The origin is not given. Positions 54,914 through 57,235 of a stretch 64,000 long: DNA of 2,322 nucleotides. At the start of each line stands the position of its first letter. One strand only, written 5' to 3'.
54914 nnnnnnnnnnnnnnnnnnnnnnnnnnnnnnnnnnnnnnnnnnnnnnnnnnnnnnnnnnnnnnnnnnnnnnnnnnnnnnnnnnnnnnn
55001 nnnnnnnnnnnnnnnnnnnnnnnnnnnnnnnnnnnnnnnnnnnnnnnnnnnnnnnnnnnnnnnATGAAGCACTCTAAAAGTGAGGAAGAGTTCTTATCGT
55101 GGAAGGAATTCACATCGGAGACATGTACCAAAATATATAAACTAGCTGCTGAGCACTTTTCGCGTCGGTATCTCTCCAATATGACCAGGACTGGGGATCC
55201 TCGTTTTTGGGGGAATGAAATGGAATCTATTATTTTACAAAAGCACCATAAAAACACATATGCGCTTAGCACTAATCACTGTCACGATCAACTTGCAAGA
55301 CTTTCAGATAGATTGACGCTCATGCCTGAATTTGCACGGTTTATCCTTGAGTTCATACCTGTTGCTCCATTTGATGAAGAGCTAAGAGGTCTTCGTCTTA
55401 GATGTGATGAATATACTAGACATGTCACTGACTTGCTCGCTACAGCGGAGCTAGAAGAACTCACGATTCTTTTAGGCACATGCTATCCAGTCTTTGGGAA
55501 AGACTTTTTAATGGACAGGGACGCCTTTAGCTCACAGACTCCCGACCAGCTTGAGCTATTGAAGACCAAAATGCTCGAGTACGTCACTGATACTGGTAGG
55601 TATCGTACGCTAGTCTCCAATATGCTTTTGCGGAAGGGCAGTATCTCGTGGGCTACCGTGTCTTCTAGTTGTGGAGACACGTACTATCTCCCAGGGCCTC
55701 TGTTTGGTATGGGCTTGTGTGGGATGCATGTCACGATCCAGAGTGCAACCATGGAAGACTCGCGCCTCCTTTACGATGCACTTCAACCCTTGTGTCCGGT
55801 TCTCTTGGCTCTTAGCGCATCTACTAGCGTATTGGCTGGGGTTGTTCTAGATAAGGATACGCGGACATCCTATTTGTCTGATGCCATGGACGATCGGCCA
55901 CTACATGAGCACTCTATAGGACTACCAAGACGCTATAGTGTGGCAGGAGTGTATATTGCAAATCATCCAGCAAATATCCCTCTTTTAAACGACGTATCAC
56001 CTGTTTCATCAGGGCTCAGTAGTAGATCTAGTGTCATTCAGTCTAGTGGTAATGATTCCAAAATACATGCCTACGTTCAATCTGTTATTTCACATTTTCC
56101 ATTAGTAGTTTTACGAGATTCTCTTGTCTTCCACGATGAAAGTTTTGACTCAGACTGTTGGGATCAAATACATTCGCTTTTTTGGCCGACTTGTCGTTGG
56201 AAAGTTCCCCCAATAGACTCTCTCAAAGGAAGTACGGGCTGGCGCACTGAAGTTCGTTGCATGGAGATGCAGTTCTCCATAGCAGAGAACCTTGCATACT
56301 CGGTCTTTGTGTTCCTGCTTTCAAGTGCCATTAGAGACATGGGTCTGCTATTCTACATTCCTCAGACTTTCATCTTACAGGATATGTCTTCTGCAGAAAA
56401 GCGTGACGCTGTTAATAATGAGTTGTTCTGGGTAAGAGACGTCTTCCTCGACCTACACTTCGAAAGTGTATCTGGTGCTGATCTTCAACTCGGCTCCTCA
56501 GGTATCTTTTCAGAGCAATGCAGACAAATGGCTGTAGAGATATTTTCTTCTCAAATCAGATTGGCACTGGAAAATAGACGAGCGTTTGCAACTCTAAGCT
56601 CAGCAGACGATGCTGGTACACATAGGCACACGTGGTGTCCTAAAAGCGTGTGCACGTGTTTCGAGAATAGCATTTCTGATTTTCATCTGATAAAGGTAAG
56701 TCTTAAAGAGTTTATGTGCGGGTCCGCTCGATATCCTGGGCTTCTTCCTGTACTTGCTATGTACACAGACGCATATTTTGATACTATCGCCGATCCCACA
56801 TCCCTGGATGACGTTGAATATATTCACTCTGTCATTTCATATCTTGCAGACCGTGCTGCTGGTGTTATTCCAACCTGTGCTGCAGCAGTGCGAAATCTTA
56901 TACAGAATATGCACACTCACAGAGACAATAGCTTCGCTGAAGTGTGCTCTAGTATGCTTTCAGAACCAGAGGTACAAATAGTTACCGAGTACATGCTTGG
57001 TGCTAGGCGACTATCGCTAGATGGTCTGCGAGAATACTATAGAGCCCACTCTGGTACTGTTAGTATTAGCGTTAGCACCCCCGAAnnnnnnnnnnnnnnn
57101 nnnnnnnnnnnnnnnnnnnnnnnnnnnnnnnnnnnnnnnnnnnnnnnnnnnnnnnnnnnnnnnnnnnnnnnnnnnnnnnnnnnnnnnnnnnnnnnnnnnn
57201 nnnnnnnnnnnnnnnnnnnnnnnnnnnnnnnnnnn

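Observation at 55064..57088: A full-length eukaryotic-type glutamate-cysteine ligase (GCLC) in a genome whose lineage is described as lacking glutathione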

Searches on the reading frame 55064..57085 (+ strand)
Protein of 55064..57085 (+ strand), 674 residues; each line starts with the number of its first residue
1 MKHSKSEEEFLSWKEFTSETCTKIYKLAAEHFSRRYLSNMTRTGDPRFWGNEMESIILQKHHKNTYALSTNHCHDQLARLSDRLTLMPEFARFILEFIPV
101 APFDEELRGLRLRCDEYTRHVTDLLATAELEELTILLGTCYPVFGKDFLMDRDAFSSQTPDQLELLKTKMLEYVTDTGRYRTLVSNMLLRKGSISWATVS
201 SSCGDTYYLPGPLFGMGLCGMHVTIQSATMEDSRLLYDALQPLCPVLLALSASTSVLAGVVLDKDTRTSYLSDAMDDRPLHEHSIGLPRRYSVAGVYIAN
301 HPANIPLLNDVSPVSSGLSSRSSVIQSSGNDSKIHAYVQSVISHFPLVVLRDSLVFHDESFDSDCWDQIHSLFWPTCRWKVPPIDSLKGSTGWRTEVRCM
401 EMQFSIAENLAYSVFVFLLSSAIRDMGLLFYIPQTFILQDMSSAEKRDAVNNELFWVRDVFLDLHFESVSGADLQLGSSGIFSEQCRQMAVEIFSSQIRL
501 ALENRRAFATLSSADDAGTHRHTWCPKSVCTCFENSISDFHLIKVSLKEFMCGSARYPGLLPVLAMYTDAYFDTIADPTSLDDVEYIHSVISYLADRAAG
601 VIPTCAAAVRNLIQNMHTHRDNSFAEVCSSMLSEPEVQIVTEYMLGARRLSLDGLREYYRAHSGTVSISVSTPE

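Call 3: search_protein_families(library=pfam, proteins=[window:55064-57085:+], max_evalue=1)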
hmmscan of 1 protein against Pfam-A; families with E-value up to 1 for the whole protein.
window:55064-57085:+ (674 aa): 1 family
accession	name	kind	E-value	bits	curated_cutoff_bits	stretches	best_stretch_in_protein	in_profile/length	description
PF03074.21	GCS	-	1.9e-58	199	25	1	214-623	8-355/372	Glutamate-cysteine ligase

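Call 4: search_solved_structures(query=window:55064-57085:+, max_evalue=1, show_alignments=2)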
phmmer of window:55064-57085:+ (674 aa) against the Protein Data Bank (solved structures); distinct sequences matched with E-value up to 1: 1.
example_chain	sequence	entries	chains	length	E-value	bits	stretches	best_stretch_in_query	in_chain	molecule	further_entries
3ig5_A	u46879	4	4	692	3.6e-27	98.6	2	207-463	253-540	Glutamate-cysteine ligase | Glutamate--cysteine ligase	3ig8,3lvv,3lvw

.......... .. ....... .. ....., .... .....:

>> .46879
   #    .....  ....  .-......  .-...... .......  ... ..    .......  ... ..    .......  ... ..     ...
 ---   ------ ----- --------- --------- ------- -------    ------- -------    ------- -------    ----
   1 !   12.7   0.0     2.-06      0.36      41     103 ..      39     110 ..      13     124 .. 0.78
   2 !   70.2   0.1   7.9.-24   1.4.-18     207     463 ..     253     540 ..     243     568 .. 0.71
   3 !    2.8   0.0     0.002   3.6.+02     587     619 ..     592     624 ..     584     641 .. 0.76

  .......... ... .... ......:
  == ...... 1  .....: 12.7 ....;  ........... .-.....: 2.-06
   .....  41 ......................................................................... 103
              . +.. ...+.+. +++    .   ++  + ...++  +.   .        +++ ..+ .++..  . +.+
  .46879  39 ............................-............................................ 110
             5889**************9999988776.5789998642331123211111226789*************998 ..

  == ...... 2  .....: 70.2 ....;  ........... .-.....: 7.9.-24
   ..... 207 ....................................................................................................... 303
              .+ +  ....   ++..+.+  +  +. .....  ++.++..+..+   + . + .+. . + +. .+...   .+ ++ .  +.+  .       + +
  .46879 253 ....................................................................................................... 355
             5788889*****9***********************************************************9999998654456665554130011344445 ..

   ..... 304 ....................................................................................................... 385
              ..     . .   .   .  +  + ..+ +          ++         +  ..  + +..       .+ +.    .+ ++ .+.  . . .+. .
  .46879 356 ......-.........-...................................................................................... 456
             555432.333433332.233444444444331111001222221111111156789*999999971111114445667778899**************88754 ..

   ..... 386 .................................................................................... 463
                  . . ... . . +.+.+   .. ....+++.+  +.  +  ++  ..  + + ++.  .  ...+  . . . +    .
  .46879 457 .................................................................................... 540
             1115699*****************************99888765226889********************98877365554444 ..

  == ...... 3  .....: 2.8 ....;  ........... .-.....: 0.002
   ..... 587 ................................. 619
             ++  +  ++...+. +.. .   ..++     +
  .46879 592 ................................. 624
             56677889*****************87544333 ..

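Call 5: search_protein_families(library=ncbifam, proteins=[window:55064-57085:+], max_evalue=1)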
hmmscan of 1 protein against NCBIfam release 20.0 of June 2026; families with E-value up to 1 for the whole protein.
window:55064-57085:+ (674 aa): 3 families
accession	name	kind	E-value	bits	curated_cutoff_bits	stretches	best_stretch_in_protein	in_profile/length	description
TIGR02050.1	gshA_cyan_rel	subfamily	0.00023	20.7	176.4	1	218-260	120-162/287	YbdK family carboxylate-amine ligase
NF010039.0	PRK13515.1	equivalog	0.00072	18.3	371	1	218-259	130-171/378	carboxylate-amine ligase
NF010041.0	PRK13517.1-1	subfamily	0.086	12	332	1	217-259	124-166/368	glutamate--cysteine ligase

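Call 6: list_cluster_members(proteins=[window:55064-57085:+])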
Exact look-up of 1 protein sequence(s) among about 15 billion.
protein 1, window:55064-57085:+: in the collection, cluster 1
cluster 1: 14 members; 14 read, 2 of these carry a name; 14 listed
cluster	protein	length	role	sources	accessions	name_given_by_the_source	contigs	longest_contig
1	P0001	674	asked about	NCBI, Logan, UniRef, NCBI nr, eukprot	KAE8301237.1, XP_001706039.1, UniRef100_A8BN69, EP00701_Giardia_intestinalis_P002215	Glutamate-cysteine ligase [Giardia duodenalis] | Glutamate--cysteine ligase n=1 Tax=Giardia intestinalis (strain ATCC 50803 / WB clone C6) ... | Glutamate-cysteine ligase [Giardia intestinalis]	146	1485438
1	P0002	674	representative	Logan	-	-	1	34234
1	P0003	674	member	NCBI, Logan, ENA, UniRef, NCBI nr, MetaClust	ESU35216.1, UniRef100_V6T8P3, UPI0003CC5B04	Glutamate--cysteine ligase [Giardia duodenalis] | Glutamate--cysteine ligase n=1 Tax=Giardia intestinalis TaxID=5741 RepID=V6T8P3_GIAIN | Glutamate--cysteine ligase [Giardia intestinalis]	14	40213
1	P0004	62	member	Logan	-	-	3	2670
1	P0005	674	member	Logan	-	-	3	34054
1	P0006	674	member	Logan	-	-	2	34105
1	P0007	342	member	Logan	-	-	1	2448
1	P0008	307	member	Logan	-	-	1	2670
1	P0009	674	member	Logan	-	-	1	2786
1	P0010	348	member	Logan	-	-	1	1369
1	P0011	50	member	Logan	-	-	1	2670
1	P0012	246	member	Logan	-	-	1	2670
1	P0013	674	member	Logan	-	-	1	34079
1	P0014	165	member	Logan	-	-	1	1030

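Call 18: find_homologous_proteins(query=window:55064-57085:+, max_evalue=1e-10)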
Query window:55064-57085:+ (674 aa): 8 proteins with E <= 1e-10 among 8000 candidates.
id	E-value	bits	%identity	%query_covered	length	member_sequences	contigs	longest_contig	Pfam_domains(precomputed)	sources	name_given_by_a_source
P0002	0.0e+0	1528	99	100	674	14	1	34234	PF03074.23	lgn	-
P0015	0.0e+0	1291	82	100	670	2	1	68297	PF03074.23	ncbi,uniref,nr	ncbi:Glutamate-cysteine ligase [Giardia lamblia P15]|uniref:Glutamate--cysteine ligase n=1 Tax=Giard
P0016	5.4e-297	1005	67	98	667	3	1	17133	PF03074.23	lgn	-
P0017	1.4e-286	971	65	98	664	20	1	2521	PF03074.23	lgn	-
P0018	1.1e-284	964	62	100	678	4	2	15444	PF03074.23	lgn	-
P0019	1.7e-35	141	34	37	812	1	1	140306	PF03074.23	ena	-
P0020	4.3e-32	130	24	89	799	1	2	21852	PF03074.23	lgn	-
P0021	1.2e-29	122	28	58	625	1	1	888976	PF03074.23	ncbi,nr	ncbi:glutamate-cysteine ligase catalytic subunit [Amylocystis lapponica]|nr:glutamate-cysteine ligas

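Call 20: find_encoding_contigs(protein=P0016, flank=6000, max_places=2)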
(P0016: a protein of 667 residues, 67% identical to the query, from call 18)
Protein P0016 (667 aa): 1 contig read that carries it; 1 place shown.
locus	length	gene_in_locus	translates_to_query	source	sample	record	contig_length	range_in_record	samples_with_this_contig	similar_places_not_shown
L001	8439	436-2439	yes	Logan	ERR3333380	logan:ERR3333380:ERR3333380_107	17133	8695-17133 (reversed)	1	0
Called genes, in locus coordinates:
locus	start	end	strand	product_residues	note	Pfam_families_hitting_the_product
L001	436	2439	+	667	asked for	PF03074:GCS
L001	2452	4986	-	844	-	-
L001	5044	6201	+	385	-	PF07714:PK_Tyr_Ser-Thr (faint), PF00069:Pkinase (weak)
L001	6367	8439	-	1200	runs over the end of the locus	PF00225:Kinesin, PF16796:Microtub_bd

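Call 21: find_encoding_contigs(protein=P0018, flank=6000, max_places=2)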
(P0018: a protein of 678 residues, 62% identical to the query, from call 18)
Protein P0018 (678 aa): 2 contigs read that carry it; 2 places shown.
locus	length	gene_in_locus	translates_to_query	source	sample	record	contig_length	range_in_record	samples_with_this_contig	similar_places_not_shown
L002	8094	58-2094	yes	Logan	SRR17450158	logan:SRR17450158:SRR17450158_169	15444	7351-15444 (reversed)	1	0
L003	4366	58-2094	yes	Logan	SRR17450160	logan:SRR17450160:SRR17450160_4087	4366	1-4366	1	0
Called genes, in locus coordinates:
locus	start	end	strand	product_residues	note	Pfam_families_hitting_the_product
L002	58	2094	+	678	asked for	PF03074:GCS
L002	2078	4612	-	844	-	-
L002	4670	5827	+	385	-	PF07714:PK_Tyr_Ser-Thr (faint), PF00069:Pkinase (weak)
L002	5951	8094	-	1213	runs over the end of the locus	PF16796:Microtub_bd, PF00225:Kinesin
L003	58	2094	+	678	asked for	PF03074:GCS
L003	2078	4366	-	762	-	?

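Call 23: find_encoding_contigs(protein=P0015, flank=6000, max_places=1)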
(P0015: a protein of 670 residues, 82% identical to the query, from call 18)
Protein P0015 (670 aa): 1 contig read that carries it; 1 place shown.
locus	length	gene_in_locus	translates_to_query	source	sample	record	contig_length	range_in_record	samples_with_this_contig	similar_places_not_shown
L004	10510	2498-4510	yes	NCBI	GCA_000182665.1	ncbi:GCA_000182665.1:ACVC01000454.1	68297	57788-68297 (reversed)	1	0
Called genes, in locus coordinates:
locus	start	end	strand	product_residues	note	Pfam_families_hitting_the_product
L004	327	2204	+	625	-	PF03302:VSP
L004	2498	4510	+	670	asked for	PF03074:GCS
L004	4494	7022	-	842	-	-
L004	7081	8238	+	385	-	PF07714:PK_Tyr_Ser-Thr (faint), PF00069:Pkinase (weak)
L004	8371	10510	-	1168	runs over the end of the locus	PF00240:ubiquitin (faint), PF16796:Microtub_bd, PF00225:Kinesin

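Call 24: find_encoding_contigs(protein=P0017, flank=3000, max_places=2)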
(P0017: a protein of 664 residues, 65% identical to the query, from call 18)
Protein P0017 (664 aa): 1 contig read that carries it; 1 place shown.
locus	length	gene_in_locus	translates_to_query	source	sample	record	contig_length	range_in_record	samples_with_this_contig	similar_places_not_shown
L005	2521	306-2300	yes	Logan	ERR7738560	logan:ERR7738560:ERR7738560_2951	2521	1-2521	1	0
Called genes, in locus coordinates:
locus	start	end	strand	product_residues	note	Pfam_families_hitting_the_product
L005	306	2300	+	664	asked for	PF03074:GCS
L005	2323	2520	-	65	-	?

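Call 36: search_protein_representatives(alignment_id=A2)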
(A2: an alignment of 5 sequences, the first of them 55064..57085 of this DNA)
Query: 5 sequences, 670 profile positions. Proteins with E-value up to 0.001 (for the whole library): 1336; up to 1e-10: 705; up to 1e-30: 233. The best 150 are listed.
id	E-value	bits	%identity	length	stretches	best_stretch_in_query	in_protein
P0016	0.0e+00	1368.8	-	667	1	1-663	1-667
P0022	9.5e-86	305.3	-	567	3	13-298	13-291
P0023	4.8e-58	213.7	-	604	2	17-458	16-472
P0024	6.3e-57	210.0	-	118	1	551-665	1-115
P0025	2.6e-54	201.4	-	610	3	201-467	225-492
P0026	2.1e-53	198.4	-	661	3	211-457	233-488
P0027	5.7e-50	187.1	-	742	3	202-461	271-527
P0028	6.6e-50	186.9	-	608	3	203-463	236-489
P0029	6.9e-50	186.8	-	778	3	207-461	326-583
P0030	3.3e-49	184.5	-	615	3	9-284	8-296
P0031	4.8e-49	184.0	-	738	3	212-462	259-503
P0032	5.4e-49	183.8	-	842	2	203-633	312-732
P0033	6.7e-49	183.5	-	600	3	202-460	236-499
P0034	3.3e-48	181.2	-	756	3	201-472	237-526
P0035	4.6e-48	180.7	-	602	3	204-465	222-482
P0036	6.8e-47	176.9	-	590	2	13-456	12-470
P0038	2.0e-46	175.4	-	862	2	208-633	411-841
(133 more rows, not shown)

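Call 37: list_cluster_members(proteins=[P0022, P0023, P0025, P0026, P0027, P0028, P0030, P0033, P0035, P0036])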
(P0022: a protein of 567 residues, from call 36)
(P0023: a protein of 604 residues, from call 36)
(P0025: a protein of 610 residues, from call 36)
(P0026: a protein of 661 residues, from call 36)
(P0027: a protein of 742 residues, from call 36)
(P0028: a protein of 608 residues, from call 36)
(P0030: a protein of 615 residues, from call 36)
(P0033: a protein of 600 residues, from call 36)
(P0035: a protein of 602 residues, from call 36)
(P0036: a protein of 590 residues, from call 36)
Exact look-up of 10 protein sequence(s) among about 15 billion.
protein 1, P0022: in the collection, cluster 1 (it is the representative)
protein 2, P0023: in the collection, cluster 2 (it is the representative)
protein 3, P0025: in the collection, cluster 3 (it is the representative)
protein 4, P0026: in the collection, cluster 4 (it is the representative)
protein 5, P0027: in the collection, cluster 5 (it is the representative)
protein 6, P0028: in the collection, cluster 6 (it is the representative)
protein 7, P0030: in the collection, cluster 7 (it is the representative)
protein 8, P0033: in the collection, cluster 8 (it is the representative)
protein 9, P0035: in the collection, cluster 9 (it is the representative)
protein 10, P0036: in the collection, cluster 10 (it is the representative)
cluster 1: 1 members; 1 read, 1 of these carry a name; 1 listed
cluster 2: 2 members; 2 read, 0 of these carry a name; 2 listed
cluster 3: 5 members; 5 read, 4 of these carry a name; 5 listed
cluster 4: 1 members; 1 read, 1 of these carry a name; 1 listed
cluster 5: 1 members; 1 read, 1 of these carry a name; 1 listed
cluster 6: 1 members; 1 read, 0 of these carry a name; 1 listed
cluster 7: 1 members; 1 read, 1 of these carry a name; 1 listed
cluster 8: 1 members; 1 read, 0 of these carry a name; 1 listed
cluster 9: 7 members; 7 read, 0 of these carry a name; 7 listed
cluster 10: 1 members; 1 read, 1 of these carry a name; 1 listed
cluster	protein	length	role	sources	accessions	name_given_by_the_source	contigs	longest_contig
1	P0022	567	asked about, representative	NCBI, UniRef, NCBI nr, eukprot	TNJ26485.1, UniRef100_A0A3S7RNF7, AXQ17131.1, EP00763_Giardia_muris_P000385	Glutamate-cysteine ligase [Giardia muris] | Glutamate--cysteine ligase n=1 Tax=Giardia muris TaxID=5742 RepID=A0A3S7RNF7_GIAMU | TNJ26485.1 Glutamate-cysteine ligase [Giardia muris]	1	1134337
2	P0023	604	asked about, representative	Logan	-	-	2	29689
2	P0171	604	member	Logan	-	-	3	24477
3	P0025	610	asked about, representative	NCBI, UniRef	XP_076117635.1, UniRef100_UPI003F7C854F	glutamate--cysteine ligase catalytic subunit-like [Mytilus galloprovincialis] | glutamate--cysteine ligase catalytic subunit-like n=1 Tax=Mytilus galloprovincialis ...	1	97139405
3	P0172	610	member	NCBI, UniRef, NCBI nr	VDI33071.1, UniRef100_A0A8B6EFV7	glutamate--cysteine ligase catalytic subunit [Mytilus galloprovincialis] | Glutamate--cysteine ligase n=1 Tax=Mytilus galloprovincialis TaxID=29158 ...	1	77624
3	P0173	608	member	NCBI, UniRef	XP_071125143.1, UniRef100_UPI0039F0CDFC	glutamate--cysteine ligase catalytic subunit-like [Mytilus edulis] | glutamate--cysteine ligase catalytic subunit-like n=1 Tax=Mytilus edulis TaxID=6550 ...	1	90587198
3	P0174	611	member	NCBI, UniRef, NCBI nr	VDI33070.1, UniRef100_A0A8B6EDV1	glutamate--cysteine ligase catalytic subunit [Mytilus galloprovincialis] | Glutamate--cysteine ligase n=1 Tax=Mytilus galloprovincialis TaxID=29158 ...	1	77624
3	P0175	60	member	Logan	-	-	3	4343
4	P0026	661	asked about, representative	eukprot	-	GSChrysophyteH2.ASY1.ANO1.920.1 assembled CDS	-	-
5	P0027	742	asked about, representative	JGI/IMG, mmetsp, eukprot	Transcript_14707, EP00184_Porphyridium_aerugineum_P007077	Transcript_14707/g.25439 ORF Transcript_14707/g.25439 Transcript_14707/m.25439 ... | CAMPEP_0184697194 /NCGR_PEP_ID=MMETSP0313-20130426/4229_1 /TAXON_ID=2792 ...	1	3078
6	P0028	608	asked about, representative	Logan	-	-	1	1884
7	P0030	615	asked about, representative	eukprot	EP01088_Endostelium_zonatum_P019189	TRINITY_DN649_c0_g1_i1.p1 TRINITY_DN649_c0_g1~~TRINITY_DN649_c0_g1_i1.p1 ORF ...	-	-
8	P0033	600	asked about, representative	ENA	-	-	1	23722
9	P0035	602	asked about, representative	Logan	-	-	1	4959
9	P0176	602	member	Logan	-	-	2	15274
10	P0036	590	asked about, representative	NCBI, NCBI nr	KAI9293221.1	GCS-domain-containing protein [Neoconidiobolus thromboides FSU 785]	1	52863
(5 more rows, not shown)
